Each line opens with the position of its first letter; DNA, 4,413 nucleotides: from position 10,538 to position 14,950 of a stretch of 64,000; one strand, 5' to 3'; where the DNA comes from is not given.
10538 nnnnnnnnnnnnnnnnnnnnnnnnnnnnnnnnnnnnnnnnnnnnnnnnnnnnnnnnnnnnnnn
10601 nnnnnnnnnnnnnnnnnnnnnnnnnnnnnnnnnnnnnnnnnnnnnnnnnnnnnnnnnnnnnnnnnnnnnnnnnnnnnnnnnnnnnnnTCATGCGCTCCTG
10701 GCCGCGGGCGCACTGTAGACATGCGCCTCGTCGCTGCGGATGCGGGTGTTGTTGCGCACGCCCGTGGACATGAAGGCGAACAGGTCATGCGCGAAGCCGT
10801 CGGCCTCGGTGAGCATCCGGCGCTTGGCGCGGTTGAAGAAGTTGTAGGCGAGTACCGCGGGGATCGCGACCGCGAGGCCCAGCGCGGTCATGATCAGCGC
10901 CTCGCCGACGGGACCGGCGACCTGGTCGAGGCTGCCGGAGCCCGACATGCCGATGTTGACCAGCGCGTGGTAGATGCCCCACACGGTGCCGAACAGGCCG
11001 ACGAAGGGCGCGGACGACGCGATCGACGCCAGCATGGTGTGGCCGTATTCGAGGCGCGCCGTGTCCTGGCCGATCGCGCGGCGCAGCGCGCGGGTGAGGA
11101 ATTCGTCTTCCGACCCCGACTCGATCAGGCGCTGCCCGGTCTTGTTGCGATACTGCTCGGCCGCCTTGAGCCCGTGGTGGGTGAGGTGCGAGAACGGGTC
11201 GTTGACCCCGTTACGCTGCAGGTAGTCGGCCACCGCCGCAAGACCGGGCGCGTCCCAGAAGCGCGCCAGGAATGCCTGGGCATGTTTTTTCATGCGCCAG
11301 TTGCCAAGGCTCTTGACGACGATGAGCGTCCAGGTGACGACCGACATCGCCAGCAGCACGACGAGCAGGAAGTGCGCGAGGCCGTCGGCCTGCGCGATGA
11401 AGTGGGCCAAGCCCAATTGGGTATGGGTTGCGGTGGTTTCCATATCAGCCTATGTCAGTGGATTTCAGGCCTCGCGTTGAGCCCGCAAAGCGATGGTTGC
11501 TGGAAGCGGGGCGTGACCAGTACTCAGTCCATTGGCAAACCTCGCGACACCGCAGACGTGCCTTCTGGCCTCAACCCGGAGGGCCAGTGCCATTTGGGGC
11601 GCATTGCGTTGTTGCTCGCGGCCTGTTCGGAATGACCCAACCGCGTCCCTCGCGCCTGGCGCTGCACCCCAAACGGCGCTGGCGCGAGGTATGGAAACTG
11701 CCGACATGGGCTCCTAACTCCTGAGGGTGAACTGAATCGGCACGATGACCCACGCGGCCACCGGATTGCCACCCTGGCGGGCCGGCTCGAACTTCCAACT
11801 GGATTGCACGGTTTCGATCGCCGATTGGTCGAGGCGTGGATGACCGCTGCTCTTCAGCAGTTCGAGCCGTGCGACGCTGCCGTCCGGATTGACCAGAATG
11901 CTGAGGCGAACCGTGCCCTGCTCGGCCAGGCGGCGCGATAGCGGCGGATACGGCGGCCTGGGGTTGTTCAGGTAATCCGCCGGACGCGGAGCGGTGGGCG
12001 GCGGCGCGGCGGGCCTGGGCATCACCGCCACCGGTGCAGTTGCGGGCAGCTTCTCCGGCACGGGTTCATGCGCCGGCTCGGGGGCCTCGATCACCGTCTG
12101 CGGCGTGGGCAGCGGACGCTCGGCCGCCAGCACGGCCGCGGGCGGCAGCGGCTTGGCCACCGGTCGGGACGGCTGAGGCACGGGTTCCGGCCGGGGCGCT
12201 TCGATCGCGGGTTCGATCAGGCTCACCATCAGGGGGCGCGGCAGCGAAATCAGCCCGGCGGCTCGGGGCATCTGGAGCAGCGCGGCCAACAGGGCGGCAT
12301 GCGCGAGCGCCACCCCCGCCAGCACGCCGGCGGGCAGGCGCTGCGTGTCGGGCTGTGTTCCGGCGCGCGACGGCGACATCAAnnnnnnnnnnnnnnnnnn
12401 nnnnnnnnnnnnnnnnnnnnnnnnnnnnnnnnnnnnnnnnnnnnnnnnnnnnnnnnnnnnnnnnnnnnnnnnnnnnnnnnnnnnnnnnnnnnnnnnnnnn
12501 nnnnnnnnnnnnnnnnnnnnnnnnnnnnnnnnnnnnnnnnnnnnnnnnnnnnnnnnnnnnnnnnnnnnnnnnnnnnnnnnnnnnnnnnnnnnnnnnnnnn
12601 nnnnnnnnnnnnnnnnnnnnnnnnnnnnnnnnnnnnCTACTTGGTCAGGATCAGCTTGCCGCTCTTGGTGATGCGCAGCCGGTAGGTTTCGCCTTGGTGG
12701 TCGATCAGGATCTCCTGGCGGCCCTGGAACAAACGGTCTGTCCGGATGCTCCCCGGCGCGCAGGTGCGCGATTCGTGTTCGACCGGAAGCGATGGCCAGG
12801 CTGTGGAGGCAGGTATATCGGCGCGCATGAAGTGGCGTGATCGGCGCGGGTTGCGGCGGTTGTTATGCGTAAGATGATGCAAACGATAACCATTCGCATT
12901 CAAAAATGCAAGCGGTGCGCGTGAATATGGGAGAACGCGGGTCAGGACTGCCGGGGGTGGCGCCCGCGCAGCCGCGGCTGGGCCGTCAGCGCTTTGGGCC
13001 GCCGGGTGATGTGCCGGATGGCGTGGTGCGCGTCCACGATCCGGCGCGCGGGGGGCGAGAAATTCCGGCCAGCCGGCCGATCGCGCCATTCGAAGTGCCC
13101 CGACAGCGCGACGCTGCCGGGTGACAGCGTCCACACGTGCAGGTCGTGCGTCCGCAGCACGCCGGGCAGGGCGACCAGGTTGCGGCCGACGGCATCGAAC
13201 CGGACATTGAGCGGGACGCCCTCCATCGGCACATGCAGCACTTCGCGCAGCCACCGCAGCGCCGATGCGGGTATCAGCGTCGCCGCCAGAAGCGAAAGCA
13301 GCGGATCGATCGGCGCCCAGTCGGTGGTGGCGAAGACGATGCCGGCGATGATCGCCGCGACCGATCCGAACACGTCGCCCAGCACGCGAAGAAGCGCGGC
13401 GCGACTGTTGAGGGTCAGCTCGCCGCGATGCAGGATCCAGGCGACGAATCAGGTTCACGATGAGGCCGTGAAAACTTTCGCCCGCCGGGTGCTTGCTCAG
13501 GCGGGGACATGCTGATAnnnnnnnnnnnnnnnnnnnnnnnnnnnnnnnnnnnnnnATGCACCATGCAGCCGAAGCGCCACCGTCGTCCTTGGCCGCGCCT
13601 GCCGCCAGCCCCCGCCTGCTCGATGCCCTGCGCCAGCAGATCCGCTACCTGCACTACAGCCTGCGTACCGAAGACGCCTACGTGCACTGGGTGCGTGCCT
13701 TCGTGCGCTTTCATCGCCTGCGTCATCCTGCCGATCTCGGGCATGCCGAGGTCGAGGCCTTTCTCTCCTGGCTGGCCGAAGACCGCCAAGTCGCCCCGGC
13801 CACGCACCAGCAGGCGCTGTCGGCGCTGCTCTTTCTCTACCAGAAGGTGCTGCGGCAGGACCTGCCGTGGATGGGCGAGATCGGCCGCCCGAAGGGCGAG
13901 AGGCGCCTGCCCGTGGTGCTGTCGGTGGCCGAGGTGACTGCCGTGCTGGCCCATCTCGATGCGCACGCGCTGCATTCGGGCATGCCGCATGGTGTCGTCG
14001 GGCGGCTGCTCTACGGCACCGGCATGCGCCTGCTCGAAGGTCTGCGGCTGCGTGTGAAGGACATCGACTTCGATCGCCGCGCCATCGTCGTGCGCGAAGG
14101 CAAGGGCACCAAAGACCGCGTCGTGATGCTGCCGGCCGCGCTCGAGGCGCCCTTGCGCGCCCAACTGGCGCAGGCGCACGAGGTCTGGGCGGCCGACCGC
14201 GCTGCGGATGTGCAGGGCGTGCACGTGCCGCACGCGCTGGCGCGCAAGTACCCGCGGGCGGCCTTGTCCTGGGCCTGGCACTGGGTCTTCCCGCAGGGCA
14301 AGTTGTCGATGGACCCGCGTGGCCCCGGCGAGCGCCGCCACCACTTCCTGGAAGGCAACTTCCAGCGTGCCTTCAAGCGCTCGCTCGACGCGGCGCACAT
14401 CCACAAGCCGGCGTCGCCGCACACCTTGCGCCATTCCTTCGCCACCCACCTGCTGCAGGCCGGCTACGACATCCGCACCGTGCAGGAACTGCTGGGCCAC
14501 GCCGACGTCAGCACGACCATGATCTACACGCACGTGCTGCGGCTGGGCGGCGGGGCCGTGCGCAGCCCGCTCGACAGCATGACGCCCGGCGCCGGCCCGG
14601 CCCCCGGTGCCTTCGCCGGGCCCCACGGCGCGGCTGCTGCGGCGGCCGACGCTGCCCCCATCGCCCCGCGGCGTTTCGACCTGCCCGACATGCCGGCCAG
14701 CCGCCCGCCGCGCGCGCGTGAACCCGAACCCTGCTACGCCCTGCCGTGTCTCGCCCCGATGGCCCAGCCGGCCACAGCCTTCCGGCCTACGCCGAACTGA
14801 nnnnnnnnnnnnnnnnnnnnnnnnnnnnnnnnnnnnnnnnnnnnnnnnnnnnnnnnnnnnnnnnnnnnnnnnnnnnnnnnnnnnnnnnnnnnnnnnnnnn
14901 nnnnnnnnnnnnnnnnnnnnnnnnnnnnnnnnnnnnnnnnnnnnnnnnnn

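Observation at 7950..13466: A complete Fur-regulated iron-uptake operon sits inside the integron, between the attI position and the first attC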

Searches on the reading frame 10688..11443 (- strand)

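Call 7: search_protein_families(library=pfam, proteins=[window:10688-11443:-], max_evalue=0.01)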
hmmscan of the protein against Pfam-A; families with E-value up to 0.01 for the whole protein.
window:10688-11443:- (251 aa): 2 families
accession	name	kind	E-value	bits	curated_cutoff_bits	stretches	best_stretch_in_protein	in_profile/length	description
PF01618.21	MotA_ExbB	-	8.4e-34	116.5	22.9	1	102-212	12-123/127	MotA/TolQ/ExbB proton channel family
PF19865.4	DUF6338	-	0.0073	16.3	26.5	1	117-210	24-110/205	Family of unknown function (DUF6338)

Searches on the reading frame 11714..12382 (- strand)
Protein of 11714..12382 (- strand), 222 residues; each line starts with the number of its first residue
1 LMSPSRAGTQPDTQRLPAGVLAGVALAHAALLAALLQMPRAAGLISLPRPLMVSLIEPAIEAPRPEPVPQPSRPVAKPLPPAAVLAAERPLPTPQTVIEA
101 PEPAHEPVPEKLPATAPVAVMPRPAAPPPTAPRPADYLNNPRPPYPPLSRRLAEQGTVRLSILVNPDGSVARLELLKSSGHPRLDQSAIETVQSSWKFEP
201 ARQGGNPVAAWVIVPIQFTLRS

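Call 7: search_protein_families(library=pfam, proteins=[window:11714-12382:-], max_evalue=0.01)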
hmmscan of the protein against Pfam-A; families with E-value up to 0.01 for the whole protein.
window:11714-12382:- (222 aa): 2 families
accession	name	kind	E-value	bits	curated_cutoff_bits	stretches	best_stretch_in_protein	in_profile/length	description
PF03544.19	TonB_C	-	1.1e-24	87.1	24.6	1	141-220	1-79/79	Gram-negative bacterial TonB protein C-terminal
PF13103.11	TonB_2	-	5.1e-06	27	22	1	154-199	24-69/85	TonB C terminal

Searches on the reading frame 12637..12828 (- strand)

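Call 53: search_protein_families(library=ncbifam, proteins=[window:12637-12828:-], max_evalue=0.001)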
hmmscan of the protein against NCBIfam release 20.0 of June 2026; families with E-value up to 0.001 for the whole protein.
window:12637-12828:- (63 aa): 1 family
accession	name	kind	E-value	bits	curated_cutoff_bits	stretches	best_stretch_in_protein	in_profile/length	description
NF007559.0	PRK10183.1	equivalog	1.8e-07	31.4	77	1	39-63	39-63/63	hypothetical protein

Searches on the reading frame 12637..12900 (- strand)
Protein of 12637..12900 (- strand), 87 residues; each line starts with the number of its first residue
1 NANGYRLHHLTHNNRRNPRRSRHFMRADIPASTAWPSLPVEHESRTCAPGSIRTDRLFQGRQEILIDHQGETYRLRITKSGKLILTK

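Call 7: search_protein_families(library=pfam, proteins=[window:12637-12900:-], max_evalue=0.01)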
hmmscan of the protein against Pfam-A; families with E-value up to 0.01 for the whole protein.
window:12637-12900:- (87 aa): 1 family
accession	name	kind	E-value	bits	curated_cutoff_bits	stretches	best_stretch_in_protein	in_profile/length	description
PF10636.14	hemP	-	5.2e-18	65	25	1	52-87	2-37/37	Hemin uptake protein hemP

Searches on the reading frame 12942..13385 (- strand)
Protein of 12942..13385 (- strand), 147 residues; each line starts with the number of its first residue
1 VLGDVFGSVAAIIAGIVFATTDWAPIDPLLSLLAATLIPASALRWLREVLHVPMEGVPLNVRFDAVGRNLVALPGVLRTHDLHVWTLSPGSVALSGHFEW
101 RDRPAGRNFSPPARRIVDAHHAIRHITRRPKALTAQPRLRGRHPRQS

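Call 7: search_protein_families(library=pfam, proteins=[window:12942-13385:-], max_evalue=0.01)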
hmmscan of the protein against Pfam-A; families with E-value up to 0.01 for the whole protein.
window:12942-13385:- (147 aa): 2 families
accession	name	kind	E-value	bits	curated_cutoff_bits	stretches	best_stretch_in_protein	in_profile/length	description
PF01545.26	Cation_efflux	-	9.3e-05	22.7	26.6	1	2-50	144-194/198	Cation efflux family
PF16916.11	ZT_dimer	-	0.00061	20.2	26.7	1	63-98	6-40/78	Dimerisation domain of Zinc Transporter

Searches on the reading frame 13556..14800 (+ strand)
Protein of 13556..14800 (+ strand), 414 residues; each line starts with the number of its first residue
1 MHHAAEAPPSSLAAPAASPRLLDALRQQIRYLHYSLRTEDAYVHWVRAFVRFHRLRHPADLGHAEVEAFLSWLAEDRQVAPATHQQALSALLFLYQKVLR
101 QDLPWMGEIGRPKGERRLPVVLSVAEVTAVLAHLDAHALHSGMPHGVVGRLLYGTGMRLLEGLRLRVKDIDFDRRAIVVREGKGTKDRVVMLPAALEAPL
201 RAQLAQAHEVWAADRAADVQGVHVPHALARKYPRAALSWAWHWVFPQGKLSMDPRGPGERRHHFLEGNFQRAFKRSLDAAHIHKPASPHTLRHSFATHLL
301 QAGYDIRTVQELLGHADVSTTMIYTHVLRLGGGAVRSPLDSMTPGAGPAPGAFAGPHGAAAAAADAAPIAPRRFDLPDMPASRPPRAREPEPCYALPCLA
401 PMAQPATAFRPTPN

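Call 7: search_protein_families(library=pfam, proteins=[window:13556-14800:+], max_evalue=0.01)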
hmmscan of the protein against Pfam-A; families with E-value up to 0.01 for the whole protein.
window:13556-14800:+ (414 aa): 3 families
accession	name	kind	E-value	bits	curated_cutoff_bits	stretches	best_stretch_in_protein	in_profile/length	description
PF00589.27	Phage_integrase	-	1.1e-35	123.4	27.1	1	127-327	8-168/172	Phage integrase family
PF13495.12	Phage_int_SAM_4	-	4.4e-27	94.7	27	1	21-104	1-84/85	Phage integrase, N-terminal SAM-like domain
PF02899.23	Phage_int_SAM_1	-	0.0059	17.3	22.3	0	34-100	14-81/83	Phage integrase, N-terminal SAM-like domain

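Call 29: find_encoding_contigs(protein=window:13556-14800:+, flank=10000, max_places=6)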
Protein window:13556-14800:+ (414 aa): no gene with exactly this product is on record in the collection.

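Call 53: search_protein_families(library=ncbifam, proteins=[window:13556-14800:+], max_evalue=0.001)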
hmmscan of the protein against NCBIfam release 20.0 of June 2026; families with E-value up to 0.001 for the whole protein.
window:13556-14800:+ (414 aa): 10 families
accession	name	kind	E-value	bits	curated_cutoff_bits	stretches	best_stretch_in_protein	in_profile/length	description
NF011946.0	PRK15417.1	equivalog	2.4e-137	457.6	435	1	14-344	9-332/337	integron integrase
TIGR02249.1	integrase_gron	subfamily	1.7e-132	441.6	265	1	21-342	1-315/315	integron integrase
NF040815.2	recomb_XerA_Arch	equivalog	4.8e-47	160.7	220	2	29-206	7-174/263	site-specific tyrosine recombinase/integron integrase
NF001399.0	PRK00283.1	subfamily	1.7e-45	155.5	279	1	40-329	28-285/300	tyrosine recombinase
TIGR02224.1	recomb_XerC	equivalog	2.9e-45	154.9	335.15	2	267-327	217-277/295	tyrosine recombinase XerC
TIGR02225.1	recomb_XerD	equivalog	9.6e-45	153.1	329.6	2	268-328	215-275/290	site-specific tyrosine recombinase XerD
NF002331.0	PRK01287.1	subfamily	4.4e-38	131.2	371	2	29-192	37-211/365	site-specific tyrosine recombinase XerC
NF003462.0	PRK05084.1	equivalog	9e-16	57.5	267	1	283-328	300-345/360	tyrosine recombinase XerS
NF007370.0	PRK09870.1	subfamily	9.6e-08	31.9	221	1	269-326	121-178/200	tyrosine-type DNA invertase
NF007371.0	PRK09871.1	subfamily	1.9e-07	30.8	222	1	284-326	131-173/198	tyrosine-type DNA invertase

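Call 68: search_solved_structures(query=window:13556-14800:+, show_alignments=1, max_evalue=1e-20)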
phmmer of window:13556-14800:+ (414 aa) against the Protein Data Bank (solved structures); distinct sequences matched with E-value up to 1e-20: 4.
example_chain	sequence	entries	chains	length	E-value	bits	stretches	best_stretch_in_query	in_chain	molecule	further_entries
2a3v_A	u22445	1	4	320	1.2e-77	265.3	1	22-340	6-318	site-specific recombinase IntI4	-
5hxy_A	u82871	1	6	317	5.2e-24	88.6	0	259-327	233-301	Tyrosine recombinase XerA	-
4a8e_A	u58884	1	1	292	3e-23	86.1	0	286-327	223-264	PROBABLE TYROSINE RECOMBINASE XERC-LIKE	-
1a0p_A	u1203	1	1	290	6.1e-21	78.5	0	250-328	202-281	SITE-SPECIFIC RECOMBINASE XERD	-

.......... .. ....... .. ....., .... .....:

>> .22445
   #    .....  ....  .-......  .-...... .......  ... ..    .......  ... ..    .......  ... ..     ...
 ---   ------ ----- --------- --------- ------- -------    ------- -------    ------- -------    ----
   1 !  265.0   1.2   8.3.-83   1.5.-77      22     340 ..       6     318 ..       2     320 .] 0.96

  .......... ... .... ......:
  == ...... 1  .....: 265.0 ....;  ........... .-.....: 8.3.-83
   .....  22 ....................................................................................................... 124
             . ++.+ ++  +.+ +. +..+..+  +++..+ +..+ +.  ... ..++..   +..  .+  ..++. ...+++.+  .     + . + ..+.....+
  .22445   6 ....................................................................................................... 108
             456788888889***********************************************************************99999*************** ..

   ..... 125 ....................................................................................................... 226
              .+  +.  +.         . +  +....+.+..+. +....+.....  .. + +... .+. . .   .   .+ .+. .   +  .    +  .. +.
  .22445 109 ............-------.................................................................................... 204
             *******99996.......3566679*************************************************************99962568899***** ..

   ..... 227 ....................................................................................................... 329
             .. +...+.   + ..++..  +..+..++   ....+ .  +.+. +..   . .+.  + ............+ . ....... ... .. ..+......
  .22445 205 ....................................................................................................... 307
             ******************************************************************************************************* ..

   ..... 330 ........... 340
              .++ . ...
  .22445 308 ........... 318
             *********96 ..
